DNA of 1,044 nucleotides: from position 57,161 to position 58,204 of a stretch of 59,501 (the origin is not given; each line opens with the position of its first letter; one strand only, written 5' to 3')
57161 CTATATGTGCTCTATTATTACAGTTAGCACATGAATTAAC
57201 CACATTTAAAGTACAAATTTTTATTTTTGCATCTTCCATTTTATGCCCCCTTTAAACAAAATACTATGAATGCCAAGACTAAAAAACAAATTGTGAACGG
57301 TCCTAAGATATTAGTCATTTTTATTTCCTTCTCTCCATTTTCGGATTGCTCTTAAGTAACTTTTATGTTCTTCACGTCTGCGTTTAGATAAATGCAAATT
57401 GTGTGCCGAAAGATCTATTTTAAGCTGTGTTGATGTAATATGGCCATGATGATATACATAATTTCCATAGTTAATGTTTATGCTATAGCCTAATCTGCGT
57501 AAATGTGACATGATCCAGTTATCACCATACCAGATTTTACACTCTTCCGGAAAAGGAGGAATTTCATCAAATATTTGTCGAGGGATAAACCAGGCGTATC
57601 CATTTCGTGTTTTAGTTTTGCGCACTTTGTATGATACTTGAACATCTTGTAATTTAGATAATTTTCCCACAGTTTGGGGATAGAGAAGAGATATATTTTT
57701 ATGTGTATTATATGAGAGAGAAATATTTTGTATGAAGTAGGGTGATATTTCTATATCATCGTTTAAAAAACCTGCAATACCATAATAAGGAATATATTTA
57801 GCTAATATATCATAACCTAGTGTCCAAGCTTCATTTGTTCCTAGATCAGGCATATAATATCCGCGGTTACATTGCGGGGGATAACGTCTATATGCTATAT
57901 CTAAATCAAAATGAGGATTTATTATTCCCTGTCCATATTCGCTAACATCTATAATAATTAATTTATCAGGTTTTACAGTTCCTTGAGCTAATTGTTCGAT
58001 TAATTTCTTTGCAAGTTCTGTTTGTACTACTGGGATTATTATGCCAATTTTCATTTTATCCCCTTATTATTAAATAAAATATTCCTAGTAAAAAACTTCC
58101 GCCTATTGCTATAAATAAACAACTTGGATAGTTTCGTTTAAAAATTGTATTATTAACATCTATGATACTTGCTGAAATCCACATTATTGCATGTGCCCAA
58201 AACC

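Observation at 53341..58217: A 5-kb cargo island of modification enzymes between the Nu1-like gene and terL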

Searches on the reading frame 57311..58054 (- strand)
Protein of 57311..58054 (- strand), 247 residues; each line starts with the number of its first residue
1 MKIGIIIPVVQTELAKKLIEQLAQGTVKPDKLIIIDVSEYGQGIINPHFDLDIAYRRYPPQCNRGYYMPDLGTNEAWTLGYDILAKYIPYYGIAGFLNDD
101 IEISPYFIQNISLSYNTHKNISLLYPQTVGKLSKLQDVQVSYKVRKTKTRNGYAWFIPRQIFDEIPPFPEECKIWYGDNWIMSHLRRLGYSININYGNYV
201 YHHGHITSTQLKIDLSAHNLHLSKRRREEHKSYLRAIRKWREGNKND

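Call 3: search_protein_families(library=pfam, max_evalue=0.1, proteins=[window:57311-58054:-])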
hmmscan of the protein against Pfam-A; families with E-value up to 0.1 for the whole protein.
window:57311-58054:- (247 aa): 1 family
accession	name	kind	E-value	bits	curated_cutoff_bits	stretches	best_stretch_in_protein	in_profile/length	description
PF11508.13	DUF3218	-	0.0099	15.8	25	1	46-94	7-55/213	Protein of unknown function (DUF3218)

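Call 4: search_protein_families(library=phrogs, max_evalue=0.01, proteins=[window:57311-58054:-])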
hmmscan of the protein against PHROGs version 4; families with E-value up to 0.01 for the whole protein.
window:57311-58054:- (247 aa): 0 families

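Call 9: search_protein_families(library=ncbifam, max_evalue=0.01, proteins=[window:57311-58054:-])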
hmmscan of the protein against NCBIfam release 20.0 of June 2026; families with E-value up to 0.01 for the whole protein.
window:57311-58054:- (247 aa): 0 families

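Call 17: search_solved_structures(query=window:57311-58054:-, max_evalue=1)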
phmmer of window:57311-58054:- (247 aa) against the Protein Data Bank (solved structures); distinct sequences matched with E-value up to 1: 2.
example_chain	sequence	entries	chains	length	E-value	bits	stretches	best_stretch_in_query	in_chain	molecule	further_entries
2igs_A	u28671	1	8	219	0.077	15.7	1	46-92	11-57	Hypothetical protein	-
5ggf_A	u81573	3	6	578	0.47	13.2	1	94-206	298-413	Protein O-linked-mannose beta-1,2-N-acetylglucosaminyltransferase 1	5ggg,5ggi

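Call 22: find_homologous_proteins(query=window:57311-58054:-, max_evalue=0.001)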
Query window:57311-58054:- (247 aa): 15 proteins with E <= 0.001 among 256 candidates.
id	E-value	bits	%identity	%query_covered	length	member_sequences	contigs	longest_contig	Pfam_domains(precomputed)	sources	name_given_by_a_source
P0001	4.6e-168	575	100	100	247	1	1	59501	-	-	-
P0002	1.8e-106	373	65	100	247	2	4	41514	-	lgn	-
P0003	1.3e-104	367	64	99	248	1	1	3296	-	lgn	-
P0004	3.5e-103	363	65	98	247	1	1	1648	-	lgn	-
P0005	2.4e-102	360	66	98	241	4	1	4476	-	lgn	-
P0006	3.4e-99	350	63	98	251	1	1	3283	-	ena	-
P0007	3.2e-98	346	63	99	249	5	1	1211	-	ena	-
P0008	3.1e-95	337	62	98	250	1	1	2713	-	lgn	-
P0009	1.4e-93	331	60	98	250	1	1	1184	-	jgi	jgi:hypothetical protein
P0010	7.8e-42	162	38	98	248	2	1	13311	-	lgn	-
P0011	1.0e-40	158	37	99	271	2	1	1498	-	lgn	-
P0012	2.7e-37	147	35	96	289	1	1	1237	-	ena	-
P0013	8.2e-36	142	33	98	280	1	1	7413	-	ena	-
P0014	9.0e-31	125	33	98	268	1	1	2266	-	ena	-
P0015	8.0e-17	80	35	81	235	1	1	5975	-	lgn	-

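Call 23: find_encoding_contigs(protein=P0002, flank=10000, max_places=4)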
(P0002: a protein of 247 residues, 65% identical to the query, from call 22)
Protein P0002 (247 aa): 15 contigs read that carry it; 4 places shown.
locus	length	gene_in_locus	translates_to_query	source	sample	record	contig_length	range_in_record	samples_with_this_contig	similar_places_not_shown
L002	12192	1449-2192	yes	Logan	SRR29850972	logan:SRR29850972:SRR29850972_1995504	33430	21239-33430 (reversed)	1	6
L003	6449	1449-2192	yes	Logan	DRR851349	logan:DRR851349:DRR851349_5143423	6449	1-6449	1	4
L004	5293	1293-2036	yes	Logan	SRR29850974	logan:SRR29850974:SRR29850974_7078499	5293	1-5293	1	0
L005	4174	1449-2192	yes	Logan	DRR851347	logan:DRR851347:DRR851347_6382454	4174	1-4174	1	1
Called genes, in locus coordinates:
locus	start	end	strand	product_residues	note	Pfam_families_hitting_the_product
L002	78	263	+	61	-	-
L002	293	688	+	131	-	-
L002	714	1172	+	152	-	-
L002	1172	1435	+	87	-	-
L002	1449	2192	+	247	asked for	-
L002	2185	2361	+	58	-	-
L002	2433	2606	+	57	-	-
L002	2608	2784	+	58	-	-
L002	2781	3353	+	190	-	PF13578:Methyltransf_24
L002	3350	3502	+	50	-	-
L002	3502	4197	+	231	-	PF04989:RMNT_CmcI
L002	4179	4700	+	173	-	-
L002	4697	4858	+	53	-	-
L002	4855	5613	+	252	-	-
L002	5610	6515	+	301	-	PF00145:DNA_methylase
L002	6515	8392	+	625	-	PF05876:GpA_ATPase, PF20454:GpA_nuclease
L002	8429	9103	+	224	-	-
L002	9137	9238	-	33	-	-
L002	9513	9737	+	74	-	-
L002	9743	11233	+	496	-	PF05136:Phage_portal_2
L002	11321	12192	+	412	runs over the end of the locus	PF25145:NfeD1b_N (weak), PF01343:Peptidase_S49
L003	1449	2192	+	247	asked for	-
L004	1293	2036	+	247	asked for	-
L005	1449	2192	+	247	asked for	-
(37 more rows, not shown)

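Call 24: find_encoding_contigs(protein=P0010, flank=10000, max_places=3)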
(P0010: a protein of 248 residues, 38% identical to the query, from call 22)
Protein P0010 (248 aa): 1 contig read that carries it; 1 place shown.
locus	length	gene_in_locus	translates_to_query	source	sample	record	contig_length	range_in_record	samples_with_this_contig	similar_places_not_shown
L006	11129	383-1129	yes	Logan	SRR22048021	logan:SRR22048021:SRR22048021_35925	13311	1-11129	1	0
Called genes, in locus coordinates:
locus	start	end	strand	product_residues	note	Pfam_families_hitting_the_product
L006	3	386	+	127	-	?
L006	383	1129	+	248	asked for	-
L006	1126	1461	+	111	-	-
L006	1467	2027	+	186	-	PF13578:Methyltransf_24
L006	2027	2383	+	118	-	PF14359:DUF4406 (weak), PF24963:DUF7768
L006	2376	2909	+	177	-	PF13489:Methyltransf_23 (weak), PF08241:Methyltransf_11 (weak)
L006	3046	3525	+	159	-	-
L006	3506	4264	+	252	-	-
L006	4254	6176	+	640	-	PF05876:GpA_ATPase, PF20454:GpA_nuclease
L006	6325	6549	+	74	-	PF02831:gpW (weak)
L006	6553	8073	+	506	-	PF05136:Phage_portal_2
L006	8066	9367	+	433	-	PF25145:NfeD1b_N, PF01343:Peptidase_S49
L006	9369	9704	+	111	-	-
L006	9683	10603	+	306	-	PF02924:HDPD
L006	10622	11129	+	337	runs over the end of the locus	PF03864:Phage_cap_E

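Call 25: find_encoding_contigs(protein=P0013, flank=10000, max_places=3)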
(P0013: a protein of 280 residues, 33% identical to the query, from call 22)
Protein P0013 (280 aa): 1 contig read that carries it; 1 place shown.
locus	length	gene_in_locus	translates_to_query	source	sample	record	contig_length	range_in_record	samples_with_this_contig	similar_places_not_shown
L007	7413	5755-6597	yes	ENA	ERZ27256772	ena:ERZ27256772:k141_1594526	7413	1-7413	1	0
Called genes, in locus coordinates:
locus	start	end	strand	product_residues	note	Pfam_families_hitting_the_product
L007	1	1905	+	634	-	?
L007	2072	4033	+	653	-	PF05876:GpA_ATPase, PF20454:GpA_nuclease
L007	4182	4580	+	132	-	-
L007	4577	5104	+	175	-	PF13578:Methyltransf_24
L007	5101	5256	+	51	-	-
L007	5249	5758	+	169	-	PF13489:Methyltransf_23, PF08241:Methyltransf_11, PF13649:Methyltransf_25 (weak), PF08242:Methyltransf_12 (weak), PF13847:Methyltransf_31 (weak)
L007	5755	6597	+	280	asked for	-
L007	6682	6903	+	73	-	-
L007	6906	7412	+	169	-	?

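Call 34: search_solved_structures(query=A1, max_evalue=1, show_alignments=1)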
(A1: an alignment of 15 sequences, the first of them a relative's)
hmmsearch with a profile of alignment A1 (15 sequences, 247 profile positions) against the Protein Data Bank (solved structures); distinct sequences matched with E-value up to 1: 2.
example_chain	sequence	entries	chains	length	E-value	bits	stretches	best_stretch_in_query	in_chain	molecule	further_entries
5ggf_A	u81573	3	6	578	0.1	15.4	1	93-207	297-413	Protein O-linked-mannose beta-1,2-N-acetylglucosaminyltransferase 1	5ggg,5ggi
5hea_A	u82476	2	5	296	0.2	14.4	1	3-56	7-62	Putative glycosyltransferase (GalT1)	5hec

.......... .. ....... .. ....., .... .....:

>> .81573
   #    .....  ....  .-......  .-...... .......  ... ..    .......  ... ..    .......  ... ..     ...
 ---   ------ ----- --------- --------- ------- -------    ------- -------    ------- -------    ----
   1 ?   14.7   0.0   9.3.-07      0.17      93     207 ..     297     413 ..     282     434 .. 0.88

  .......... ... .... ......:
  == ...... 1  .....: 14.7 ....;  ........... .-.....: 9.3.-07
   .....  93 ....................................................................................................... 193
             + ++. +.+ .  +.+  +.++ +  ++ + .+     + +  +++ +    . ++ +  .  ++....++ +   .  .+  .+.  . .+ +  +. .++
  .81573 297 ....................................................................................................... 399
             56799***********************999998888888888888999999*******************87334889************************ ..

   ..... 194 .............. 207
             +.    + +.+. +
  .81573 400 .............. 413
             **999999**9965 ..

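Call 38: find_encoding_contigs(protein=P0015, flank=10000, max_places=3)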
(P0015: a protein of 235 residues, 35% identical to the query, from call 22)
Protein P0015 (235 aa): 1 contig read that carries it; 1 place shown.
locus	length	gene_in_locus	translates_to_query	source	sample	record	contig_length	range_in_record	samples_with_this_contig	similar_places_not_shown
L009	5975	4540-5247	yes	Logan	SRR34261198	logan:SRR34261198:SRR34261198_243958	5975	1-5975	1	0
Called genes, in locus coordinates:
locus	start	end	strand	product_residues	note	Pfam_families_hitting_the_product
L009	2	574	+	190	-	?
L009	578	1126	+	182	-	-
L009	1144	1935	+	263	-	-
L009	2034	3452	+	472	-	-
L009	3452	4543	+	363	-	PF00534:Glycos_transf_1, PF13692:Glyco_trans_1_4 (weak)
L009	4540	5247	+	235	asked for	-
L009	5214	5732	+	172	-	PF00132:Hexapep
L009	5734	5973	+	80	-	?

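Call 40: predict_structure(alignment_id=A1)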
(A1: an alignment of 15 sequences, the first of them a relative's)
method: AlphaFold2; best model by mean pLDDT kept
length: 247 residues; sequences in the alignment: 15
mean_pLDDT: 89.1   pTM: 0.88
mean pLDDT of the five models: 89.1, 86.3, 86.3, 84.1, 74.3
residues with pLDDT >= 90: 161; 70-90: 68; 50-70: 17; < 50: 1
segments of 3 or more residues with pLDDT < 50: none
pLDDT, mean of each block of 10 residues (from residue 1): 95 92 95 93 65 92 79 94 97 96 96 94 94 88 90 91 94 88 91 94 73 80 88 92 71
secondary structure, 60 per line:
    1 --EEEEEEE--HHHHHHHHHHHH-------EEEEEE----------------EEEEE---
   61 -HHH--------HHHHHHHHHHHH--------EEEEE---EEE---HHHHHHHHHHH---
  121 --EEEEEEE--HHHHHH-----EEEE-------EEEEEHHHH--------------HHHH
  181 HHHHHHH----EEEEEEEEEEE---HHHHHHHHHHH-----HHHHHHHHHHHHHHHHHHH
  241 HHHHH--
elements in order: E3-9 H12-23 E31-36 E53-57 H73-84 E93-97 E101-103 H107-117 E123-129 H132-137 E143-146 E154-158 H159-162 H177-187 E192-202 H206-216 H222-245

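Call 43: fold_search(model_id=the predicted structure, library=pdb)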
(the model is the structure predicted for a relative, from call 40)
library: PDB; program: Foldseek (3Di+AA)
matches with E <= 10: 1441; with E <= 0.001: 373
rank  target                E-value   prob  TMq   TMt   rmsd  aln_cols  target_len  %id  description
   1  8ujf_B                6.1e-09  1.00  0.60  0.30   7.0       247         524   15  X-ray crystal structure of Toxoplasma gondii GalNAc-T3 in complex with UDP-GalNAc, Mn2+, and Muc5AC-3,13 (released 2024-05-15)
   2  8ujf_A                9.4e-09  1.00  0.60  0.30   7.1       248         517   14  X-ray crystal structure of Toxoplasma gondii GalNAc-T3 in complex with UDP-GalNAc, Mn2+, and Muc5AC-3,13 (released 2024-05-15)
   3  8ui1                  1.5e-08  1.00  0.59  0.30   6.8       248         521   16  X-ray crystal structure of Toxoplasma gondii GalNAc-T3 at pH 7.3 (released 2024-05-15)
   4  8uje                  2.1e-08  1.00  0.60  0.30   7.1       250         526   16  X-ray crystal structure of Toxoplasma gondii GalNAc-T3 in complex with UDP-GalNAc, Mn2+, and Muc5AC-3,13 (released 2024-05-15)
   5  4d0z_F                2.4e-08  1.00  0.58  0.31   6.4       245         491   12  GalNAc-T2 crystal soaked with UDP-5SGalNAc, mEA2 and manganese (Higher resolution dataset) (released 2014-05-28)
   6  6nqt_E                3.5e-08  1.00  0.58  0.31   6.8       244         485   12  GalNac-T2 soaked with UDP-sugar (released 2020-01-29)
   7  8ujg_B                5.4e-08  1.00  0.59  0.29   7.5       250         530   16  X-ray crystal structure of Toxoplasma gondii GalNAc-T3 in complex with UDP-GalNAc, Mn2+, and the mono-glycopeptide Srs (released 2024-05-15)
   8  2z86_D                6.1e-08  1.00  0.57  0.25   9.4       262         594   17  Crystal structure of chondroitin polymerase from Escherichia coli strain K4 (K4CP) complexed with UDP-GlcUA and UDP (released 2008-09-16)
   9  8uhz                  7.0e-08  1.00  0.59  0.30   7.1       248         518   15  X-ray crystal structure of Toxoplasma gondii GalNAc-T3 in complex with Mn2+ (released 2024-05-15)
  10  6egs_A                7.4e-08  1.00  0.57  0.31   6.3       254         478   13  Crystal structure of the GalNAc-T2 F104S mutant in complex with UDP-GalNAc (released 2018-04-11)
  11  4d0t_F                8.4e-08  1.00  0.57  0.31   6.8       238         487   12  GalNAc-T2 crystal soaked with UDP-GalNAc, EA2 peptide and manganese (released 2014-05-28)
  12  5ggf_B                9.5e-08  1.00  0.57  0.29   4.9       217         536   15  Crystal structure of human protein O-mannose beta-1,2-N-acetylglucosaminyltransferase form II (released 2016-08-10)
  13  5ndf_E                9.5e-08  1.00  0.57  0.31   9.3       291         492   13  Small-molecule inhibition of ppGalNAc-Ts selectively reduces mucin-type O-glycosylation (released 2017-11-01)
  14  4d0t_A                1.1e-07  1.00  0.57  0.31   5.9       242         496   13  GalNAc-T2 crystal soaked with UDP-GalNAc, EA2 peptide and manganese (released 2014-05-28)
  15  5ggi_B                1.1e-07  1.00  0.58  0.28   4.4       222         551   15  Crystal structure of human protein O-mannose beta-1,2-N-acetylglucosaminyltransferase in complex with Mn, UDP and Mann (released 2016-08-10)
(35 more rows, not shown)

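Call 57: find_related_loci(query=A1, collection=viral_contigs, flank=10000)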
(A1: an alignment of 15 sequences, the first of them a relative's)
Query A1 (247 aa) in viral_contigs; peptide patterns used: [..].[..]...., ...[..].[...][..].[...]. (x = any residue, [..] = any of these).
254 stretches matched a pattern; 9 encode a relative of the query (tblastn E <= 1e-3); 9 distinct loci.
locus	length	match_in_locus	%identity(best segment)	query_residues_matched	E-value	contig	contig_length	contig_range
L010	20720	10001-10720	33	1-242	7e-42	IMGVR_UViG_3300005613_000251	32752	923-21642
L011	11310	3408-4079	31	1-243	1e-25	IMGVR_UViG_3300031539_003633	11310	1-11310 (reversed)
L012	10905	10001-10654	27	1-239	1e-24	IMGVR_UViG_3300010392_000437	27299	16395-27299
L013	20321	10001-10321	31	93-194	8e-9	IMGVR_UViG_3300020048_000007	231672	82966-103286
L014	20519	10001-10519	28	1-194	2e-8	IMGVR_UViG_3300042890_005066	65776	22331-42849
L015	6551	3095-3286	37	156-220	3e-8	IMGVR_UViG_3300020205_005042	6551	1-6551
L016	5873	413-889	29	2-181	4e-6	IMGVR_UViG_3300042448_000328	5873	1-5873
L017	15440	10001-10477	29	2-181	4e-6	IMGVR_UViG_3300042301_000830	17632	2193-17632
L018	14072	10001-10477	29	2-181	4e-6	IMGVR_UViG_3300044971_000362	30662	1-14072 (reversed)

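Call 58: find_related_loci(query=A1, collection=genome_contigs, flank=10000)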
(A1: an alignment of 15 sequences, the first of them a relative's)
Query A1 (247 aa) in genome_contigs; peptide patterns used: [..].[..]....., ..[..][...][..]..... (x = any residue, [..] = any of these).
57 stretches matched a pattern, but none encodes a relative of the query by tblastn (E <= 1e-3).

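Call 63: find_encoding_contigs(protein=P0005, flank=5000, max_places=2)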
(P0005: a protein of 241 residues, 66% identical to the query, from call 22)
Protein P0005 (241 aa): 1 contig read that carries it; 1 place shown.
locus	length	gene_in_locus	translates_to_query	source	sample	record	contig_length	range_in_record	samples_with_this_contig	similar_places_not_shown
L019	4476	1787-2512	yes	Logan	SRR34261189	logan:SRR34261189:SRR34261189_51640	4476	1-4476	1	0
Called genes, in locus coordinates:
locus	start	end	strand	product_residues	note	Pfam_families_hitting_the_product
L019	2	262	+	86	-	?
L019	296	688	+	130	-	-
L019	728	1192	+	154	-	-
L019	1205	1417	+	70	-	-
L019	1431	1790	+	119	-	PF03819:MazG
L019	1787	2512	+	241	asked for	-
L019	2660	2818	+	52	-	-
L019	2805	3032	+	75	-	-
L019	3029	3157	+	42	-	-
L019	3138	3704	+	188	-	PF13578:Methyltransf_24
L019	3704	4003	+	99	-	-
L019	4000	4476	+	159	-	?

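Call 64: find_encoding_contigs(protein=P0003, flank=5000, max_places=2)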
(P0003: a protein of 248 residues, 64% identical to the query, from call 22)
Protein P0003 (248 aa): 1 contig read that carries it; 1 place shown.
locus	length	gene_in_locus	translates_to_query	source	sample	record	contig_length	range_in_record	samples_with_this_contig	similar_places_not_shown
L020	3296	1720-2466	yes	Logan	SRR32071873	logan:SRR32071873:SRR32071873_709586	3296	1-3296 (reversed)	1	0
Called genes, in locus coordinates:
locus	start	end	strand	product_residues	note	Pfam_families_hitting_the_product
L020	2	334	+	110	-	?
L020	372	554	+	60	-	-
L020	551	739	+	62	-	-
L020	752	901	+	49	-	-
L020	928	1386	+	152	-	-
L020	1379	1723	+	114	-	PF03819:MazG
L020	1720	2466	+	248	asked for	-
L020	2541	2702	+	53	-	-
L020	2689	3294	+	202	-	?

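Call 65: find_encoding_contigs(protein=P0006, flank=5000, max_places=2)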
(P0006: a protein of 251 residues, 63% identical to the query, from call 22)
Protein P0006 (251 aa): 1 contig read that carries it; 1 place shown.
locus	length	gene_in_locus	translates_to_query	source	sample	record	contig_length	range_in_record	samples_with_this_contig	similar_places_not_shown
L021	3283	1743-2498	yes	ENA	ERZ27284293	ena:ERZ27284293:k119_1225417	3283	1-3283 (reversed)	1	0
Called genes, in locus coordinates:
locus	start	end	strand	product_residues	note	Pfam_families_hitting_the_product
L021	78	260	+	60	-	-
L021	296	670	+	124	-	-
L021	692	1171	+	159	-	-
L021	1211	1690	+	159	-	-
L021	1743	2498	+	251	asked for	-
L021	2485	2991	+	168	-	-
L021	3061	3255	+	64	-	-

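Call 68: find_related_loci(query=A1, collection=metagenome_contigs, flank=10000)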
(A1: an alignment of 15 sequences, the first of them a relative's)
Query A1 (247 aa) in metagenome_contigs; peptide patterns used: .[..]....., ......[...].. (x = any residue, [..] = any of these).
202 stretches matched a pattern; 16 encode a relative of the query (tblastn E <= 1e-3); 16 distinct loci.
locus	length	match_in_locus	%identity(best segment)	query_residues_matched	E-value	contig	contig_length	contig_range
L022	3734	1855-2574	33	1-242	5e-42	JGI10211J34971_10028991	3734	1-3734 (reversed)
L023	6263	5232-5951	33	1-242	6e-42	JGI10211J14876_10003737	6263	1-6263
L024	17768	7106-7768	33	1-241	4e-34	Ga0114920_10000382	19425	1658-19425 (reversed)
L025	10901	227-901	32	1-241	1e-26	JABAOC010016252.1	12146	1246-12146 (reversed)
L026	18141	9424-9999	32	2-209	3e-24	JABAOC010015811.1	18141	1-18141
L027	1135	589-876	29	98-190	7e-8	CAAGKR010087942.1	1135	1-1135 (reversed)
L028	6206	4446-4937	27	2-181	1e-6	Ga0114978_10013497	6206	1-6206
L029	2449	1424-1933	24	1-187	3e-6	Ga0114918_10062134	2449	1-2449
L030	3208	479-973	26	2-181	4e-6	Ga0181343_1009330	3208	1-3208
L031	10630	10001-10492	26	2-187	2e-5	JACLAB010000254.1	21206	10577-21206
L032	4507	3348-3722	27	59-195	3e-5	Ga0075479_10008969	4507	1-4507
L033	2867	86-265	30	167-235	3e-5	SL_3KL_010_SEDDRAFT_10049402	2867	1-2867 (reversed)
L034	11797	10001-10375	27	59-195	4e-5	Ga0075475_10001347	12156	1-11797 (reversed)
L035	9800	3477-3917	26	74-229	5e-5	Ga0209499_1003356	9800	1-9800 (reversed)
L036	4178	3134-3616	28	1-186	6e-5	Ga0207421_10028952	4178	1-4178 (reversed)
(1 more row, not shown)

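Call 71: search_dna_similar(query=window:57311-58054:-, collection=phages, mode=protein, max_rows=15, max_evalue=0.001)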
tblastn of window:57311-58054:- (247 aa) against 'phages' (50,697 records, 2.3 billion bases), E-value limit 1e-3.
No match.

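Call 89: search_protein_families(library=pfam, max_evalue=0.01, proteins=[L010:3284-6151:+, L010:8392-8826:+])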
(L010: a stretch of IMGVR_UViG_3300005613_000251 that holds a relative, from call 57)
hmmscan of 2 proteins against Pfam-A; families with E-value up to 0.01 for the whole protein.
L010:3284-6151:+ (955 aa): 0 families

L010:8392-8826:+ (144 aa): 1 family
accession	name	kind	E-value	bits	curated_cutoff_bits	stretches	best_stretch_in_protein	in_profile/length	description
PF13539.11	Peptidase_M15_4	-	0.0065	17.5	25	0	54-119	4-63/70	D-alanyl-D-alanine carboxypeptidase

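Call 91: fold_search(model_id=the predicted structure, library=viral)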
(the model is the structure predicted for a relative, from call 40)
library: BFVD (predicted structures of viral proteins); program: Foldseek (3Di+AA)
matches with E <= 10: 932; with E <= 0.001: 338
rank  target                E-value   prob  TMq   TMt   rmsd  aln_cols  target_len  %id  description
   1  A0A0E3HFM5            1.8e-11  1.00  0.58  0.68   5.0       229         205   17  Glycosyl transferase family 2 [Synechococcus phage ACG-2014f]
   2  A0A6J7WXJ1            2.7e-10  1.00  0.60  0.62   5.8       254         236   17  Glyco_tranf_GTA_type domain containing protein [uncultured Caudovirales phage]
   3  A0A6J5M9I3            4.7e-10  1.00  0.63  0.72   4.6       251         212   18  Glyco_tranf_GTA_type domain containing protein [uncultured Caudovirales phage]
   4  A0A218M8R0            9.3e-10  1.00  0.59  0.37   7.3       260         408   13  (no name in the UniProt tables at hand)
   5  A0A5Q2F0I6            1.3e-09  1.00  0.59  0.35   8.9       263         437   13  Glycosyltransferase [Gordonia phage Sixama]
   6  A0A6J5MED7            3.2e-09  1.00  0.59  0.55   7.2       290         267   16  COG1216 Predicted glycosyltransferases [uncultured Caudovirales phage]
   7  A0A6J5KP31            8.8e-09  1.00  0.53  0.56   8.1       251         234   14  Uncharacterized protein [uncultured Caudovirales phage]
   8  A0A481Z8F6            1.0e-08  1.00  0.67  0.29   5.4       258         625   13  Glycosyl transferase family 2 [Pithovirus LCPAC302]
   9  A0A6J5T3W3            1.1e-08  1.00  0.61  0.15   4.1       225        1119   17  Glyco_tranf_GTA_type domain containing protein [uncultured Caudovirales phage]
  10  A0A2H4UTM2            1.1e-08  1.00  0.53  0.42   8.9       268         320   13  Glycosyltransferase family A domain-containing protein [Bodo saltans virus]
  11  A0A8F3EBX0            1.2e-08  1.00  0.51  0.59   6.5       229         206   15  (no name in the UniProt tables at hand)
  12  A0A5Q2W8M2            2.1e-08  1.00  0.64  0.32   6.1       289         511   11  (no name in the UniProt tables at hand)
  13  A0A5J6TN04            3.7e-08  1.00  0.59  0.66   6.3       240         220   16  (no name in the UniProt tables at hand)
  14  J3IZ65                5.1e-08  1.00  0.58  0.56   5.9       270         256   18  (no name in the UniProt tables at hand)
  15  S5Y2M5                5.4e-08  1.00  0.58  0.64   4.6       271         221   12  (no name in the UniProt tables at hand)
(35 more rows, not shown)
